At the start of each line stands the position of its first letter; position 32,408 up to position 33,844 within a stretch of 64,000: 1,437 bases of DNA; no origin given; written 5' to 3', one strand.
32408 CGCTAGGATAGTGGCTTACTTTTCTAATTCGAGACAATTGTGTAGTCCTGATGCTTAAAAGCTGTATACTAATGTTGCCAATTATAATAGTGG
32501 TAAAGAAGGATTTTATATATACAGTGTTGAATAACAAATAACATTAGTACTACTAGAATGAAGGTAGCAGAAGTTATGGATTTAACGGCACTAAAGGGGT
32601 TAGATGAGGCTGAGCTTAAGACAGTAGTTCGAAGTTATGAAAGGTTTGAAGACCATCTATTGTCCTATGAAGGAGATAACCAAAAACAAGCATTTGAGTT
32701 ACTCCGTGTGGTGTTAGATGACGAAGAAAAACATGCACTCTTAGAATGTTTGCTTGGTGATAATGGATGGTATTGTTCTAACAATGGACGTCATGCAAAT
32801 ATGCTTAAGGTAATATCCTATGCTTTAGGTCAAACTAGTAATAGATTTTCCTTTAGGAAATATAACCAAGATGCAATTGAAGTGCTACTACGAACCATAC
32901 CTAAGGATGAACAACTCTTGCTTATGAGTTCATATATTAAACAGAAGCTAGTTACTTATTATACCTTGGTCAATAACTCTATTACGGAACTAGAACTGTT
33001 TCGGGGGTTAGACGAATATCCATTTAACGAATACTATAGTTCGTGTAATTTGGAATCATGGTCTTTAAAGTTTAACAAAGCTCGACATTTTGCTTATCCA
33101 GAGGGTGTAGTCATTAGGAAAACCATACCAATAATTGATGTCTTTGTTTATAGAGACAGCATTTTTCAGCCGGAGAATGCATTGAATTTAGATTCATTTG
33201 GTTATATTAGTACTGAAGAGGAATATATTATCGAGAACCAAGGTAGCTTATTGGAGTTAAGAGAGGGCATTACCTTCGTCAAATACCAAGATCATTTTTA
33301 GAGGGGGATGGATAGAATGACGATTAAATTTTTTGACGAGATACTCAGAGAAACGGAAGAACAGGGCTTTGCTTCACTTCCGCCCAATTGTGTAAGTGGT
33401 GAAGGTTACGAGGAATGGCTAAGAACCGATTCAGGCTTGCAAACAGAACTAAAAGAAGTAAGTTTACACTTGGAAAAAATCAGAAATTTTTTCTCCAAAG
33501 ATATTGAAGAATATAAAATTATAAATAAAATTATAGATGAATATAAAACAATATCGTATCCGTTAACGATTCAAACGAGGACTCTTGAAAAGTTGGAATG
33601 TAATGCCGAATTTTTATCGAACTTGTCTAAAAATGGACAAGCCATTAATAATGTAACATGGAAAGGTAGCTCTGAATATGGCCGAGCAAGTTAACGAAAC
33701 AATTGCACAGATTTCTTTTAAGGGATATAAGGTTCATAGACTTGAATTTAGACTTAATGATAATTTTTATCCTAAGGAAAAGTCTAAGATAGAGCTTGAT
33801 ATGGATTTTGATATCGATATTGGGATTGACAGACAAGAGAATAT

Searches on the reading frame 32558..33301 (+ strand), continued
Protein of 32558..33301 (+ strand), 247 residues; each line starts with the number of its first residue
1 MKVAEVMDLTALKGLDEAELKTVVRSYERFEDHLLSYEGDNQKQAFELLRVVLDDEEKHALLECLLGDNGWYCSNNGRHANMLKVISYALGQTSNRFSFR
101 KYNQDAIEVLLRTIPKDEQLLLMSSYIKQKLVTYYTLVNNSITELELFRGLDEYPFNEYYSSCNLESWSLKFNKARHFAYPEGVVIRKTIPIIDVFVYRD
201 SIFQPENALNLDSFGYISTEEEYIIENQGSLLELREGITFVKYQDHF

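Call 57: find_encoding_contigs(protein=P0026, flank=5000, max_places=2)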
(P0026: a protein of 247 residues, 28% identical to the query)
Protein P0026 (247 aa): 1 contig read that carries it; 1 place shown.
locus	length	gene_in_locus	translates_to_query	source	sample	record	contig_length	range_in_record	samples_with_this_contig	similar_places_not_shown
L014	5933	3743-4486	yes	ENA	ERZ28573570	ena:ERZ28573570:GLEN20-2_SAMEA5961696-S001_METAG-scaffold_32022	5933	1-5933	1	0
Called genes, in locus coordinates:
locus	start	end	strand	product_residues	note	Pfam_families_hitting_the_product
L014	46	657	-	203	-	-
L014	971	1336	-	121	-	PF13560:HTH_31 (weak), PF01381:HTH_3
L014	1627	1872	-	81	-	-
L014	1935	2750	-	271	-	PF01381:HTH_3 (weak)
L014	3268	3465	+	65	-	-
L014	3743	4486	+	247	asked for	-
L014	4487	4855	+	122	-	-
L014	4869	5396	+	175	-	-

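Call 58: find_encoding_contigs(protein=P0032, flank=5000, max_places=2)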
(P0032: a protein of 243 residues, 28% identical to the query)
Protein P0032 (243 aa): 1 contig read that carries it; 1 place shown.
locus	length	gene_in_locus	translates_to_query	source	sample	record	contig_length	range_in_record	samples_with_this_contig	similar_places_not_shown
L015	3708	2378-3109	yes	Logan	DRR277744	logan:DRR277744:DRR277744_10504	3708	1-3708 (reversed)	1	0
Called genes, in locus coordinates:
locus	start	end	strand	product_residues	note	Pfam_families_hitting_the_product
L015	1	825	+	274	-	?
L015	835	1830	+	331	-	-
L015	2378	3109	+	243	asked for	-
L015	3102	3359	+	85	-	-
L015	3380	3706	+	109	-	?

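Call 59: find_encoding_contigs(protein=P0008, flank=5000, max_places=2)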
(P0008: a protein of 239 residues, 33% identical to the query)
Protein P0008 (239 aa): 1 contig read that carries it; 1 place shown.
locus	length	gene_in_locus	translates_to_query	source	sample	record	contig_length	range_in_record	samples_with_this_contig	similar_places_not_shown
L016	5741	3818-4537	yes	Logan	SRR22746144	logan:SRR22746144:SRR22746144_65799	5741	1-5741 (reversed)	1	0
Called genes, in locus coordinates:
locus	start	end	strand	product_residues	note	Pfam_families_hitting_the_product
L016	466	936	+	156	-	-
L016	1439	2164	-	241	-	PF01695:IstB_IS21, PF00308:Bac_DnaA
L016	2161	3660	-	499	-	PF22483:Mu-transpos_C_2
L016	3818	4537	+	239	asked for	-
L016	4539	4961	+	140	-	-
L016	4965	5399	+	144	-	PF02556:SecB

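Call 60: find_encoding_contigs(protein=P0014, flank=5000, max_places=2)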
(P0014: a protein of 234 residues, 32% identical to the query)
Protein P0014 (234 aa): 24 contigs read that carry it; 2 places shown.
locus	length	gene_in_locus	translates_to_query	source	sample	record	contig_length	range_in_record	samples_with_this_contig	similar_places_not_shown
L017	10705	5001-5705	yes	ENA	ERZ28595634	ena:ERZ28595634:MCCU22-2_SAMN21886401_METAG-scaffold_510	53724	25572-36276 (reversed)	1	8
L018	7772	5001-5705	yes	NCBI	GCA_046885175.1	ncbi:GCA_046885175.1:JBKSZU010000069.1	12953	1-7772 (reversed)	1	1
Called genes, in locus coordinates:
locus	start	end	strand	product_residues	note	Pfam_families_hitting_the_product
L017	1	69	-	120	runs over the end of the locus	PF13560:HTH_31, PF12844:HTH_19, PF13443:HTH_26, PF01381:HTH_3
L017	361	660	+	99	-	-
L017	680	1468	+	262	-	PF09681:Phage_rep_org_N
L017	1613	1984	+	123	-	PF19552:DUF6075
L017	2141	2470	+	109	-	PF21983:NikA-like, PF05713:MobC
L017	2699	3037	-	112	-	PF12844:HTH_19, PF13560:HTH_31, PF01381:HTH_3, PF13443:HTH_26 (weak)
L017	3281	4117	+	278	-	PF01541:GIY-YIG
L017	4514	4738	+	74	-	-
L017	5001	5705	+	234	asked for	-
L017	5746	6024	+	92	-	-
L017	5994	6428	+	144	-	PF02556:SecB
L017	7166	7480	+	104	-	PF02302:PTS_IIB, PF25554:PTS_EIIB_BC_N (weak)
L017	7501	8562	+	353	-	PF02378:PTS_EIIC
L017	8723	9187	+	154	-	PF00359:PTS_EIIA_2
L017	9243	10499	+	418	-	PF08013:GatZ_KbaZ-like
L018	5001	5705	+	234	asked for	-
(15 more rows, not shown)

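Call 61: search_protein_families(library=pfam, proteins=[L014:4869-5396:+, L008:2313-3392:+, L015:3380-3706:+, L014:4487-4855:+, L015:3102-3359:+, L008:2016-2294:+], max_evalue=0.1)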
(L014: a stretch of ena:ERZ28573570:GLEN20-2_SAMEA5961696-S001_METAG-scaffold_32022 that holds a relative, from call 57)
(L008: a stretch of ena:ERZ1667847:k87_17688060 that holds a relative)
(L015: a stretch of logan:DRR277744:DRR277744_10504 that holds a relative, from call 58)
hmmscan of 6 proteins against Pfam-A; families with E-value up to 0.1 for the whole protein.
L014:4869-5396:+ (175 aa): 1 family
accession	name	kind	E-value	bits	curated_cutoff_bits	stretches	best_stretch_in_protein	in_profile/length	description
PF02556.19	SecB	-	5.1e-10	39.8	26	1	42-145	26-131/141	Preprotein translocase subunit SecB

L008:2313-3392:+ (359 aa): 1 family
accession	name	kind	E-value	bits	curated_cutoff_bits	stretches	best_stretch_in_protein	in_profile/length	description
PF14279.12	HNH_5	-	0.0006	20.1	27.5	1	5-57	1-54/56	HNH endonuclease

L015:3380-3706:+ (109 aa): 0 families

L014:4487-4855:+ (122 aa): 1 family
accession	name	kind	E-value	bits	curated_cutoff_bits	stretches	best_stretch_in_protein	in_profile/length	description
PF16855.10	Soc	-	0.032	15.2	27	1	35-62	34-60/74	Small outer capsid protein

L015:3102-3359:+ (85 aa): 1 family
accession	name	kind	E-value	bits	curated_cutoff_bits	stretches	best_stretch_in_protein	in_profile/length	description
PF04278.17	Tic22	-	0.021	14.6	23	1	5-71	121-186/244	Tic22-like family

L008:2016-2294:+ (92 aa): 0 families

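Call 81: list_cluster_members(proteins=[P0003, P0004, P0005, P0006, P0009, P0011, P0012, P0013, P0014, P0016])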
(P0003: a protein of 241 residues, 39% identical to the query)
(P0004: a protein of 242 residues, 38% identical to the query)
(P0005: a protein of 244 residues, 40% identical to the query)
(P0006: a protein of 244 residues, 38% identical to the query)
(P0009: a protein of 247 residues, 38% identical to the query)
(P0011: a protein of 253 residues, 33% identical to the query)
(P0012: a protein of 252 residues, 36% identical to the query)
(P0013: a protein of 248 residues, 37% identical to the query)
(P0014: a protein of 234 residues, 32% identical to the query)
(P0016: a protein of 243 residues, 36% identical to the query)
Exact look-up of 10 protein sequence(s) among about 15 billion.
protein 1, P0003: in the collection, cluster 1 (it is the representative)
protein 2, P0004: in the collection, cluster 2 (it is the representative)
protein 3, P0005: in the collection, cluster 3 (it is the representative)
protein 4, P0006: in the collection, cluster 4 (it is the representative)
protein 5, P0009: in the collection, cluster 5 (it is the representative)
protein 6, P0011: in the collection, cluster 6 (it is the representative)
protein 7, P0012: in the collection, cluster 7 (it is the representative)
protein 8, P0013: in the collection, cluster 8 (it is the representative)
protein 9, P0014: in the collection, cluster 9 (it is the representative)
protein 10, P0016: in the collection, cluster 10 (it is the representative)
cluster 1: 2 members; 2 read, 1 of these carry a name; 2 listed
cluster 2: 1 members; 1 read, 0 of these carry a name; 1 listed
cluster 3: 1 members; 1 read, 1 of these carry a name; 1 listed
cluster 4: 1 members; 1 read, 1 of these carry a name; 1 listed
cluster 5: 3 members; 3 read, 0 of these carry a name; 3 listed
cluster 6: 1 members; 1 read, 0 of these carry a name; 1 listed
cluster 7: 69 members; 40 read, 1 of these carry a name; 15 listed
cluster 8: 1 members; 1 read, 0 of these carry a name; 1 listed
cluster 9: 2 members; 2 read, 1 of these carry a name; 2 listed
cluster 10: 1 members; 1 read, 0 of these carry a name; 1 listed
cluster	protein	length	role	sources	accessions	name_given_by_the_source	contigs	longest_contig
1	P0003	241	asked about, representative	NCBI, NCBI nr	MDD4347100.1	MAG: hypothetical protein PHZ11_09510 [Desulfitobacteriaceae bacterium] | hypothetical protein [Desulfitobacteriaceae bacterium]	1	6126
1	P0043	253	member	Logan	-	-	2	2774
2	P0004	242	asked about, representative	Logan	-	-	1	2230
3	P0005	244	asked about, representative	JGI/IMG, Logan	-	hypothetical protein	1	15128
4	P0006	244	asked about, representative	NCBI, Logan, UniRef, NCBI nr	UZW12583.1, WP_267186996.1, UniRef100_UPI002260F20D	hypothetical protein OSC52_12025 [Clostridium pasteurianum] | hypothetical protein n=1 Tax=Clostridium pasteurianum TaxID=1501 RepID=UPI002260F20D | hypothetical protein [Clostridium pasteurianum]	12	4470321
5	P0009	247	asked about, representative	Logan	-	-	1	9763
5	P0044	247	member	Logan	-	-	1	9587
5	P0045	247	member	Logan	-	-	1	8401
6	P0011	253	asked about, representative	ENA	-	-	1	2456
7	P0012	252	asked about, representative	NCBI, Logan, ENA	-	-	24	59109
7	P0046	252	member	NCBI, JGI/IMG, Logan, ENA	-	hypothetical protein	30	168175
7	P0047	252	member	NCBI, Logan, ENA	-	-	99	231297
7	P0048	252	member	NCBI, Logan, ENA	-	-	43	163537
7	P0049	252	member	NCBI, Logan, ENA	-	-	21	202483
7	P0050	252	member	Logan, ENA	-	-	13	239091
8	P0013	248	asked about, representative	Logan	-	-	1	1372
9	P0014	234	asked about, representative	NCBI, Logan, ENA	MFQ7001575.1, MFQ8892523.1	MAG: hypothetical protein ACLRRH_09855 [Clostridium sp.]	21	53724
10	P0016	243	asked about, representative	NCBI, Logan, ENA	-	-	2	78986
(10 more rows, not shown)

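Call 82: find_encoding_contigs(protein=P0006, flank=10000, max_places=1)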
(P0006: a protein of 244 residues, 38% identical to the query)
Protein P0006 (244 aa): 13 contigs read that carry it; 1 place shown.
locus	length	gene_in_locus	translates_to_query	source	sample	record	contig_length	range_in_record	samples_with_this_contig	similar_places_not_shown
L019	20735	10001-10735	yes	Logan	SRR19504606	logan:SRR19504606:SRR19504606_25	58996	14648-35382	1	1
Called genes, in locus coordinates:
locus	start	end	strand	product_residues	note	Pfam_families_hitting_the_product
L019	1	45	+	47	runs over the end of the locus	PF09388:SpoOE-like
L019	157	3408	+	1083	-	-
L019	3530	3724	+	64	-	PF18903:DUF5659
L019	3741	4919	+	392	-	-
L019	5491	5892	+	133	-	-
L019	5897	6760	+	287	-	-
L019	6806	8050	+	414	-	PF02195:ParB_N, PF01555:N6_N4_Mtase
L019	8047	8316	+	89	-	-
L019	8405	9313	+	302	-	PF12224:Amidoligase_2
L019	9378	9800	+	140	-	PF06094:GGACT, PF13772:AIG2_2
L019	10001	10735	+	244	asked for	-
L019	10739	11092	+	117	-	-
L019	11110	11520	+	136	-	PF02556:SecB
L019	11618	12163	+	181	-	-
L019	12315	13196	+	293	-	PF02899:Phage_int_SAM_1, PF00589:Phage_integrase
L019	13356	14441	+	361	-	-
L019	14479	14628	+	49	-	-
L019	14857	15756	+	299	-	-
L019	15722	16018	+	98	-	-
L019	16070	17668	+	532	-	-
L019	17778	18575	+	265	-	PF02517:Rce1-like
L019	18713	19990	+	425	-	PF05133:SPP1_portal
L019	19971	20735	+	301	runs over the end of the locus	PF04233:Phage_Mu_F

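Call 94: search_protein_families(library=padloc, proteins=[L019:11110-11520:+, L014:4869-5396:+], max_evalue=0.01)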
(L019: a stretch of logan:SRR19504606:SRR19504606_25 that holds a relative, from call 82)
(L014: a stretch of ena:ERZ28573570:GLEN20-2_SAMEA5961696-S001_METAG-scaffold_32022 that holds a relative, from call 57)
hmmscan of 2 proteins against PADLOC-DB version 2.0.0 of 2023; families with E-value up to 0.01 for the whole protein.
L019:11110-11520:+ (136 aa): 2 families
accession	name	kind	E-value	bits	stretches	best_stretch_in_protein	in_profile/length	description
PDLC04072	PD-T4-9_C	-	5.6e-16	56.9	1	8-133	5-123/135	-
PDLC04071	PD-T4-9_C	-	3.1e-08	32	1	32-135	21-122/130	-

L014:4869-5396:+ (175 aa): 2 families
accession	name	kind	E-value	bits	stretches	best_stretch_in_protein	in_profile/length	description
PDLC04072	PD-T4-9_C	-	9.1e-09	33.6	1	53-153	28-130/135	-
PDLC04071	PD-T4-9_C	-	1e-05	23.8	1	57-150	34-124/130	-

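Call 100: search_protein_families(library=pfam, proteins=[L019:10298-10735:+, L004:2648-3076:+, L005:6298-6759:+, L014:4040-4486:+], max_evalue=10)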
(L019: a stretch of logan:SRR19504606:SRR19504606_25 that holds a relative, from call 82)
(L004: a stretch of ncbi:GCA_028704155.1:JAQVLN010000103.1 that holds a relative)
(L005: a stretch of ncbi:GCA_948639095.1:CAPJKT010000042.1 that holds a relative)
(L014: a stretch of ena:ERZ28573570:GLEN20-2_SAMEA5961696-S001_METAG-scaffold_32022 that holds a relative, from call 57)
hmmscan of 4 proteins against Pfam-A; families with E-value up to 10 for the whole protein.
L019:10298-10735:+ (145 aa): 1 family
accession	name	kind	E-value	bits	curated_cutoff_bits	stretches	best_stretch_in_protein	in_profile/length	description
PF13117.11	Cag12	-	0.32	12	22.7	1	19-57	43-85/96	Cag pathogenicity island protein Cag12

L004:2648-3076:+ (142 aa): 0 families

L005:6298-6759:+ (153 aa): 1 family
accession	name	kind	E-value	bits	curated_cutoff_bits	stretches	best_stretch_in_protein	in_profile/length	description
PF10870.14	DUF2729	-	0.12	12.9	27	1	4-25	8-29/55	Protein of unknown function (DUF2729)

L014:4040-4486:+ (148 aa): 1 family
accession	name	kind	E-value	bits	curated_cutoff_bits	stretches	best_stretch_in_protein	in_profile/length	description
PF07357.16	DRAT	-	0.03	13.9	25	1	24-89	160-232/256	Dinitrogenase reductase ADP-ribosyltransferase (DRAT)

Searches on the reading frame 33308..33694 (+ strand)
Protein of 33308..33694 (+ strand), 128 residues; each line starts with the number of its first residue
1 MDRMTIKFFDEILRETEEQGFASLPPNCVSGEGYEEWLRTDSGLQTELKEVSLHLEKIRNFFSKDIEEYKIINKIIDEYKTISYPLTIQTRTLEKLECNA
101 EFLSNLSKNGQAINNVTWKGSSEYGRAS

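Call 3: search_protein_families(library=pfam, proteins=[window:33308-33694:+], max_evalue=1)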
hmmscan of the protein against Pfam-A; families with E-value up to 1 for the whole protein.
window:33308-33694:+ (128 aa): 2 families
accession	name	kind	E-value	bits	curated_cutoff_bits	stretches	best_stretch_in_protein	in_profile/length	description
PF25377.1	DUF7886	-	0.049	13.8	27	1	47-105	47-107/144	Domain of unknown function (DUF7886)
PF15829.10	DUF4711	-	0.19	11.8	27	1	45-99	18-71/224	Domain of unknown function (DUF4711)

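Call 4: search_protein_families(library=padloc, proteins=[window:33308-33694:+], max_evalue=1)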
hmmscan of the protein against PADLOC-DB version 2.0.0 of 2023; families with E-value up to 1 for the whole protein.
window:33308-33694:+ (128 aa): 1 family
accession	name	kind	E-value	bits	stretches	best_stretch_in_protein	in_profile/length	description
PDLC02137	Csn2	-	0.006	14.6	1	47-109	54-116/220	-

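Call 5: search_protein_families(library=ncbifam, proteins=[window:33308-33694:+], max_evalue=1)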
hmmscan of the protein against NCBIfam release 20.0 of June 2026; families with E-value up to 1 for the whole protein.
window:33308-33694:+ (128 aa): 0 families

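Call 10: search_protein_families(library=phrogs, proteins=[window:33308-33694:+], max_evalue=1)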
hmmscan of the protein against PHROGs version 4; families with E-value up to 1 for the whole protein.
window:33308-33694:+ (128 aa): 0 families

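Call 13: find_homologous_proteins(query=window:33308-33694:+)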
Query window:33308-33694:+ (128 aa): 1 proteins with E <= 0.001 among 8 candidates.
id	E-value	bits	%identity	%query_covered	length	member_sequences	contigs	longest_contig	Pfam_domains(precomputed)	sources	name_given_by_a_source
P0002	1.1e-76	273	100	98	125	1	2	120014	-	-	-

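Call 77: predict_structure(protein=window:33317-33694:+)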
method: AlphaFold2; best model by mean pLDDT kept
length: 125 residues; sequences in the alignment: 1
mean_pLDDT: 38.2   pTM: 0.26
mean pLDDT of the five models: 38.2, 37.8, 37.6, 34.6, 34.2
residues with pLDDT >= 90: 0; 70-90: 0; 50-70: 10; < 50: 115
segments of 3 or more residues with pLDDT < 50: 1-38, 40-42, 55-70, 72-125
pLDDT, mean of each block of 10 residues (from residue 1): 34 38 35 44 50 47 43 45 31 35 33 27 28
secondary structure, 60 per line:
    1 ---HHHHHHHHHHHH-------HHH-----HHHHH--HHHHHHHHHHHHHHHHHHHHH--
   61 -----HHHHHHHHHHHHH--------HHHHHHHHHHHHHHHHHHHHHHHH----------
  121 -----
elements in order: H4-15 H31-35 H38-58 H66-78 H87-110
